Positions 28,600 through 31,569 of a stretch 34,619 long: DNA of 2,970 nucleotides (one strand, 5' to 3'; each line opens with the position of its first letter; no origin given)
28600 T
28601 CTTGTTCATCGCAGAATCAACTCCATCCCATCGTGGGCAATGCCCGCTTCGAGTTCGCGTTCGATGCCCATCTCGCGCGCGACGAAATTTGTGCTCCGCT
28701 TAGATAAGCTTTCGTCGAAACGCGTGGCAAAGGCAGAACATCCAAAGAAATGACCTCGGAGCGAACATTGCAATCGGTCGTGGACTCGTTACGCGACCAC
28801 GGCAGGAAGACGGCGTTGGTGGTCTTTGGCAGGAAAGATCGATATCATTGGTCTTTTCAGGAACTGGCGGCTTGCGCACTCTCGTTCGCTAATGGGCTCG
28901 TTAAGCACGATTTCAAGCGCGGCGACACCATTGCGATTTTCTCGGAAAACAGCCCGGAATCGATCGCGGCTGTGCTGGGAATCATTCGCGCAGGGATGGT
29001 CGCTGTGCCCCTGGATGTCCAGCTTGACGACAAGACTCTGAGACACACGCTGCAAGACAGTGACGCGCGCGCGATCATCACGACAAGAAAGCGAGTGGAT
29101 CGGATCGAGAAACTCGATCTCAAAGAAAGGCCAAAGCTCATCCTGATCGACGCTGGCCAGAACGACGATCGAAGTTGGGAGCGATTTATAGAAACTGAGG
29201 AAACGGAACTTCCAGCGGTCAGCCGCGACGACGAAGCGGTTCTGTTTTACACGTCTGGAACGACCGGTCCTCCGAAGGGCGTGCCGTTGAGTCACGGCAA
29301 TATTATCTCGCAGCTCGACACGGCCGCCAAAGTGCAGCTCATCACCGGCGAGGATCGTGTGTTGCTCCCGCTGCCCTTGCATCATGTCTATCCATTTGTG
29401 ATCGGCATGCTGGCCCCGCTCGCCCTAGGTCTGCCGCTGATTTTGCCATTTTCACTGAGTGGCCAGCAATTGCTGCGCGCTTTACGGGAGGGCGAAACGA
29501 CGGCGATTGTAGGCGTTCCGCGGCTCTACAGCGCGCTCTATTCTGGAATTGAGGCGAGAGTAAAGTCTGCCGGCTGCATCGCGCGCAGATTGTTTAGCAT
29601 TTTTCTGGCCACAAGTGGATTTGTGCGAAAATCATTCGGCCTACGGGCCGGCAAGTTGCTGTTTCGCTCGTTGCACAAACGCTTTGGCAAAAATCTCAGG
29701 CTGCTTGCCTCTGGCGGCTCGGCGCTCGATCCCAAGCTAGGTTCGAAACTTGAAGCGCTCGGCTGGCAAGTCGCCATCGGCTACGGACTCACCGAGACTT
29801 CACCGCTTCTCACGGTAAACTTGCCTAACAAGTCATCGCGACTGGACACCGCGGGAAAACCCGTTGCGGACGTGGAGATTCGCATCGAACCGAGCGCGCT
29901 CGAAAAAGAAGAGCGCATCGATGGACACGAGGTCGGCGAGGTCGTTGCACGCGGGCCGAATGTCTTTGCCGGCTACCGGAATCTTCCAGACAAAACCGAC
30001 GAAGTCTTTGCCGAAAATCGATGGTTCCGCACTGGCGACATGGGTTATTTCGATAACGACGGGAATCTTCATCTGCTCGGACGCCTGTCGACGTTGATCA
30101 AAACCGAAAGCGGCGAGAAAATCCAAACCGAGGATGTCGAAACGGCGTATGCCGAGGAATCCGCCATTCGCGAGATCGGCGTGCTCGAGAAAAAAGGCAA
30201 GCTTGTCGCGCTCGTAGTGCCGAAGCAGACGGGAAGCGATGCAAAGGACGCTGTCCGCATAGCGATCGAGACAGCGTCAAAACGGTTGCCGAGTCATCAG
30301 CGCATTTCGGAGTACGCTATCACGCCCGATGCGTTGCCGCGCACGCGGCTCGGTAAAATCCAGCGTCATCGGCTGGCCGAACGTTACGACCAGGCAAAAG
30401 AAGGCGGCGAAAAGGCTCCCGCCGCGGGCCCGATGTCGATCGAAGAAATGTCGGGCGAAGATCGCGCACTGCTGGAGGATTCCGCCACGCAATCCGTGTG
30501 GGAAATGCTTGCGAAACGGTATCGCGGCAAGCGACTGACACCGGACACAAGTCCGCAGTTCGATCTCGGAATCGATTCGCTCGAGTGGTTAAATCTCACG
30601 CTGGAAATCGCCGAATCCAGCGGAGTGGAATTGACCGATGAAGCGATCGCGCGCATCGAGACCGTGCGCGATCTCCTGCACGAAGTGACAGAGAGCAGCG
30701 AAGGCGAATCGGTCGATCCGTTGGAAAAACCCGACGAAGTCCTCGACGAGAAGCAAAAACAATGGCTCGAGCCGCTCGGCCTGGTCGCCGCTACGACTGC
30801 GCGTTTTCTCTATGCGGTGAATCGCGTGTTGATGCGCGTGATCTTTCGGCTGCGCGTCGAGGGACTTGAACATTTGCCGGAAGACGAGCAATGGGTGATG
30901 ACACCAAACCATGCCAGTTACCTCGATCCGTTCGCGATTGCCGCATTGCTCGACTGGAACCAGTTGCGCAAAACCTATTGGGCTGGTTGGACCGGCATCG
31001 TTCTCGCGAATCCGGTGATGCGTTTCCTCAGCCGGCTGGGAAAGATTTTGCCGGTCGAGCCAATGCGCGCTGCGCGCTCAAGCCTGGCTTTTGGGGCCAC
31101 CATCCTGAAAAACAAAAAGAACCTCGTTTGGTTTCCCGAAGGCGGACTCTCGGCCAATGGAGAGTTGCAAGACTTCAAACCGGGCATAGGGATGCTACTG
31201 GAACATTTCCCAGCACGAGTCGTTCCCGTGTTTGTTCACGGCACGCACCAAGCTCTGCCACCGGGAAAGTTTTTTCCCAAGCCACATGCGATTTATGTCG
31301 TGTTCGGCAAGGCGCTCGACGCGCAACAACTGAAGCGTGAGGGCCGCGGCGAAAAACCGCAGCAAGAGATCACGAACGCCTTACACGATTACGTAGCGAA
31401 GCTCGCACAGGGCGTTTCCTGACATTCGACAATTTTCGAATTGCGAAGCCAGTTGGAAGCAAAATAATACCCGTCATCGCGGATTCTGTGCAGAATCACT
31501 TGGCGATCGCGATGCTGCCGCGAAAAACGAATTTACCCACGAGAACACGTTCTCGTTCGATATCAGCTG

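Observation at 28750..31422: Self-contained acyl-AMP ligase / carrier / PlsC-acyltransferase fusion (domain-permuted, ACP-containing Aas-like enzyme)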

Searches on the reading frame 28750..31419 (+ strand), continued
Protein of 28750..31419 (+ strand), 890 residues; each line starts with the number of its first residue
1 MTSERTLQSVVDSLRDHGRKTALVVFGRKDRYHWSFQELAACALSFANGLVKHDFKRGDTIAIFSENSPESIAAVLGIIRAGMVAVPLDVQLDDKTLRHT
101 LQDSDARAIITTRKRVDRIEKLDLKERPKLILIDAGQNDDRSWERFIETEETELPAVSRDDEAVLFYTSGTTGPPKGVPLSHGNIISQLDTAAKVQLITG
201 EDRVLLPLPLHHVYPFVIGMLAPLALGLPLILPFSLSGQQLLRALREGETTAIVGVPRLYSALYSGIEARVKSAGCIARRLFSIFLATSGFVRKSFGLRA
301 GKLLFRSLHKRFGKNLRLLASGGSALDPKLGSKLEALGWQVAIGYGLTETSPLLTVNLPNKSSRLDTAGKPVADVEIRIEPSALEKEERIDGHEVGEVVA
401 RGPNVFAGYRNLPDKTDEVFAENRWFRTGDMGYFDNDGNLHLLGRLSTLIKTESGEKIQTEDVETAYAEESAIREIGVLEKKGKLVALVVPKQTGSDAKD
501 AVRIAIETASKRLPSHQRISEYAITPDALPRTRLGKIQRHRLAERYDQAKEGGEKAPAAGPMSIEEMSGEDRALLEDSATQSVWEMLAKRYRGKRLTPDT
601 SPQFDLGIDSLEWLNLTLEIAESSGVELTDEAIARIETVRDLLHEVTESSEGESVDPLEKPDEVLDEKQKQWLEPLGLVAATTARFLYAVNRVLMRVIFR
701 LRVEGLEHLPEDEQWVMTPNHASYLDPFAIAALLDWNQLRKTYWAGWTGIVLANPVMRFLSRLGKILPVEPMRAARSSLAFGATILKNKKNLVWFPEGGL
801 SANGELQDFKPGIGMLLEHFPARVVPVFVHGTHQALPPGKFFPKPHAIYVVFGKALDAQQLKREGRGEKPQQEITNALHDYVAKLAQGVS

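Call 12: search_solved_structures(query=window:28750-31419:+, max_evalue=0.00001)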
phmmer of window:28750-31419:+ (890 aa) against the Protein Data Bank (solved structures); distinct sequences matched with E-value up to 0.00001: 222 (the best 60 are shown).
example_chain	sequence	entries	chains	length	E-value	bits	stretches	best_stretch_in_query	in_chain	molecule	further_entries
5ie0_A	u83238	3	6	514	2e-46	161.6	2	315-546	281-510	Oxalate--CoA ligase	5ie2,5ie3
3nyq_A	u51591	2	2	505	8.6e-45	156.2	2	316-542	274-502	Malonyl-CoA Ligase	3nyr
5x8f_A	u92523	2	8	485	6.7e-42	146.7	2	314-544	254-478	2-succinylbenzoate--CoA ligase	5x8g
3a9u_A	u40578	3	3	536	1.2e-41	145.8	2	10-242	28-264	4-coumarate--CoA ligase | 4-coumarate:CoA ligase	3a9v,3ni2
8weu_A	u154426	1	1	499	1.3e-41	145.7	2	35-264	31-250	Fatty-acyl-CoA synthase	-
8wev_A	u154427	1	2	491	1.8e-41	145.2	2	35-264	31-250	Feruloyl-CoA Synthetase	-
5buq_A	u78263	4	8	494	3.3e-41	144.3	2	315-543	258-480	2-succinylbenzoate--CoA ligase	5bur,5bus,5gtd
6qjz_A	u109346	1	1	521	5.7e-41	143.6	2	315-546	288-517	oxalyl CoA-synthetase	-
6mfz_A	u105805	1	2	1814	3.4e-36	127.8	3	317-550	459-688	Linear gramicidin synthase subunit A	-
9be3_A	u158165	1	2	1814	4e-36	127.5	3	317-549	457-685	Linear gramicidin synthase subunit A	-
9meh_A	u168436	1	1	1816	4e-36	127.5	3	317-549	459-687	Linear gramicidin synthase subunit A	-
9be4_A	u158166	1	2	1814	4.2e-36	127.5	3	317-549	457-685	Linear gramicidin synthase subunit A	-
6mfy_A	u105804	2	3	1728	1e-35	126.2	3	317-550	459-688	Linear gramicidin synthase subunit A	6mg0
3g7s_A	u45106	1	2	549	1.7e-35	125.5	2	345-546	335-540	Long-chain-fatty-acid--CoA ligase (FadD-1)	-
4fuq_A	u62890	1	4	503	1.8e-35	125.4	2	314-547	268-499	Malonyl CoA synthetase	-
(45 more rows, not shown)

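Call 46: predict_structure(alignment_id=A1)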
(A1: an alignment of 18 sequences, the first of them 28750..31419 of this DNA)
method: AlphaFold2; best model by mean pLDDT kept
length: 890 residues; sequences in the alignment: 18
mean_pLDDT: 62.9   pTM: 0.50
mean pLDDT of the five models: 62.9, 62.1, 59.0, 58.6, 54.6
residues with pLDDT >= 90: 29; 70-90: 376; 50-70: 224; < 50: 261
segments of 3 or more residues with pLDDT < 50: 1-3, 89-91, 104-111, 168-176, 208-215, 321-326, 344-351, 357-365, 406-419, 444-560, 568-577, 598-611, 623-654, 747-750, 752-756, 769-774
pLDDT, mean of each block of 10 residues (from residue 1): 63 85 76 88 90 77 63 84 65 57 46 60 67 73 82 81 60 47 75 69 67 52 82 64 70 68 72 72 84 75 80 71 50 78 48 50 51 72 69 76 50 41 59 76 43 27 26 27 29 34 39 34 26 28 36 41 52 48 62 51 41 53 43 41 36 58 72 70 76 81 87 87 79 83 65 49 53 58 86 74 73 84 89 65 73 90 86 87 77
secondary structure, 60 per line:
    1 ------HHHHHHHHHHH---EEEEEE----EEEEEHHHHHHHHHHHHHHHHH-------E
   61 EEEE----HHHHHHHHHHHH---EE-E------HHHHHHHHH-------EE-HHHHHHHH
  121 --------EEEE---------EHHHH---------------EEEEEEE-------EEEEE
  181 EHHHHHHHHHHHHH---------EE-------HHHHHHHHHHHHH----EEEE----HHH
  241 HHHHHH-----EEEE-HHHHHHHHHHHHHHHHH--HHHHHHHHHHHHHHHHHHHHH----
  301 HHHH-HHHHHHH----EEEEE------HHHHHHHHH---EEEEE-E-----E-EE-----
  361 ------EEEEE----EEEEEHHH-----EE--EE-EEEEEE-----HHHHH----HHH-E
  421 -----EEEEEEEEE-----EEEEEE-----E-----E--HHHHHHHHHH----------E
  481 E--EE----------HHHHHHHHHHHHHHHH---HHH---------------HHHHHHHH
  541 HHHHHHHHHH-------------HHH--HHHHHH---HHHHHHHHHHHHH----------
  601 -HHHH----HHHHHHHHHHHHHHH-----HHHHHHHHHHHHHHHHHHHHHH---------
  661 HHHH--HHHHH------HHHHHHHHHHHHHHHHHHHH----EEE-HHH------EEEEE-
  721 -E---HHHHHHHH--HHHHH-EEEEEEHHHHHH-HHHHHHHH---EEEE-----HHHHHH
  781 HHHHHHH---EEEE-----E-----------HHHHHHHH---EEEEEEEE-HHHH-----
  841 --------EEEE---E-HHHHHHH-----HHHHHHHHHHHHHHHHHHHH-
elements in order (helices of 4 or more, strands of 3 or more residues): H7-17 E21-26 E31-35 H36-52 E60-64 H69-80 H94-102 H113-120 E129-132 H143-146 E162-168 E176-181 H182-194 H213-225 E230-233 H238-246 E252-255 H257-273 H276-296 H301-304 H306-312 E317-321 H328-336 E340-344 E367-371 E376-380 E396-401 H407-411 E426-434 E440-445 H460-469 H496-511 H533-550 H569-574 H578-590 H602-605 H610-624 H630-651 H661-664 H667-671 H678-697 E702-704 E715-719 H726-733 H736-740 E742-747 H748-753 H755-762 E766-769 H775-787 E791-794 H812-819 E823-830 H832-835 E849-852 H858-864 H870-889

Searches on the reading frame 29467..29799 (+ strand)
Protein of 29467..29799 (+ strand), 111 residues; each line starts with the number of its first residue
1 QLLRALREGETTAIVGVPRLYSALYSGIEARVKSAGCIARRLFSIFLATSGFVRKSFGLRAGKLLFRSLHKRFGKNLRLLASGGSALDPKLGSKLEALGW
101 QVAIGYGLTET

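Call 71: search_solved_structures(query=window:29467-29799:+, max_evalue=10, show_alignments=3)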
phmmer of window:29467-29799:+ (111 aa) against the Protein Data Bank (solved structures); distinct sequences matched with E-value up to 10: 2.
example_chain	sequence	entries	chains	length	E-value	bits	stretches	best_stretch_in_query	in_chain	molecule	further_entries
1ult_A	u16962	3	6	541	0.046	17.3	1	75-111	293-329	long chain fatty acid-CoA ligase | long-chain-fatty-acid-CoA synthetase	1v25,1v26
8www_A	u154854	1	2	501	0.27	14.9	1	16-111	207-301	Carrier domain-containing protein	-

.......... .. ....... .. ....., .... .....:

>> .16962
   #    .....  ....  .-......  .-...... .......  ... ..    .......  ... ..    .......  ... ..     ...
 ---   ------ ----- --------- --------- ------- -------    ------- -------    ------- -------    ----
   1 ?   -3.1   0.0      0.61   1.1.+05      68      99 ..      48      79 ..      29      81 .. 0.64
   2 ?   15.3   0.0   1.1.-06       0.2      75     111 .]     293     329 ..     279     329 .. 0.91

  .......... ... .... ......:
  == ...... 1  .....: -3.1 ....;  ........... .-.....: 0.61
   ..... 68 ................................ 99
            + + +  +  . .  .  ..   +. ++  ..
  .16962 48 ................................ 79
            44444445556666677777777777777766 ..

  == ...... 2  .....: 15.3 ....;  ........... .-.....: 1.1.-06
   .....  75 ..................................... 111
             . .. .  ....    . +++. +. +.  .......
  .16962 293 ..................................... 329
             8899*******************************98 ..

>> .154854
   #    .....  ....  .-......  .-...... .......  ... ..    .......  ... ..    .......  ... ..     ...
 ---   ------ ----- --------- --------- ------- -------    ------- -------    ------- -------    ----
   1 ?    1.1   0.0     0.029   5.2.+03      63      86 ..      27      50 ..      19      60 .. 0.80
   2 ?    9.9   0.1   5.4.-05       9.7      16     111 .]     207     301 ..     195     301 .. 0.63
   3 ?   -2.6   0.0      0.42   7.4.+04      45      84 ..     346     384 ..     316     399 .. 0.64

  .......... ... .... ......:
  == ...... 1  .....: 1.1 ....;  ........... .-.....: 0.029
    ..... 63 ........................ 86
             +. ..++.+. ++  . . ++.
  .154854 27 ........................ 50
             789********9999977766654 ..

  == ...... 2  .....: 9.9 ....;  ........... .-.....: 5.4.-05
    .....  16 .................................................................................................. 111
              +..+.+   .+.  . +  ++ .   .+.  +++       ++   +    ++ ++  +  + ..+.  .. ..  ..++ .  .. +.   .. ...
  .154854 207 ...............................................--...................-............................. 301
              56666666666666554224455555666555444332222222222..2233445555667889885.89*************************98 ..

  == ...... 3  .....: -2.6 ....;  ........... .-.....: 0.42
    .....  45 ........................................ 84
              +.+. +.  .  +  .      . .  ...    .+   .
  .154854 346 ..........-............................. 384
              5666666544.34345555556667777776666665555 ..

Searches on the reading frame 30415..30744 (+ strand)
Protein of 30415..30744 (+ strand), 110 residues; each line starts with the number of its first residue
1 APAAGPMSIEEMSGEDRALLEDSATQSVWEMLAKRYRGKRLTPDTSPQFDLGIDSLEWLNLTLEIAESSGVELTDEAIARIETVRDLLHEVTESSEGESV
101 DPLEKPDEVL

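Call 48: search_protein_families(library=ncbifam, proteins=[window:30415-30744:+], max_evalue=0.01)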
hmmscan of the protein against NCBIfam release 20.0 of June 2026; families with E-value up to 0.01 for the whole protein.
window:30415-30744:+ (110 aa): 13 families
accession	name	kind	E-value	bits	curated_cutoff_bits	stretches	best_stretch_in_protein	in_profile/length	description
NF002148.0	PRK00982.1-2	subfamily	2.2e-08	33.8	71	1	39-93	22-76/79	acyl carrier protein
TIGR00517.1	acyl_carrier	equivalog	3.7e-06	26.7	70.45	1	38-89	20-71/77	acyl carrier protein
NF002151.0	PRK00982.1-5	equivalog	9.3e-06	25.7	92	1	40-92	22-74/78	acyl carrier protein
NF009104.0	PRK12449.1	equivalog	2.3e-05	24.2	70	1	40-91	24-75/80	acyl carrier protein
NF002147.0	PRK00982.1-1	equivalog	7.5e-05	22.5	84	1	41-93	27-79/83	acyl carrier protein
NF002150.0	PRK00982.1-4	subfamily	7.6e-05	22.9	66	1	39-93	23-77/80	acyl carrier protein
NF040636.1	AcpM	exception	0.00017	21.6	146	1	41-92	25-76/93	meromycolate extension acyl carrier protein AcpM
NF002149.0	PRK00982.1-3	equivalog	0.00043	20.2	106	1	42-91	24-73/78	acyl carrier protein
NF003757.0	PRK05350.1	equivalog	0.0021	18.2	65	1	38-93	23-78/83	acyl carrier protein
NF004533.0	PRK05883.1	equivalog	0.0034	17.2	72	1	39-88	41-90/100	acyl carrier protein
NF005079.0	PRK06508.1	equivalog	0.0035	17.7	83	1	39-76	21-58/93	acyl carrier protein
NF006031.0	PRK08172.1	equivalog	0.0043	17.7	76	1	41-96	24-79/82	acyl carrier protein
NF058660.1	cispen_ACP_AmcB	equivalog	0.0087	16.2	80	0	40-92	22-76/80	cispentacin biosynthesis acyl carrier protein AmcB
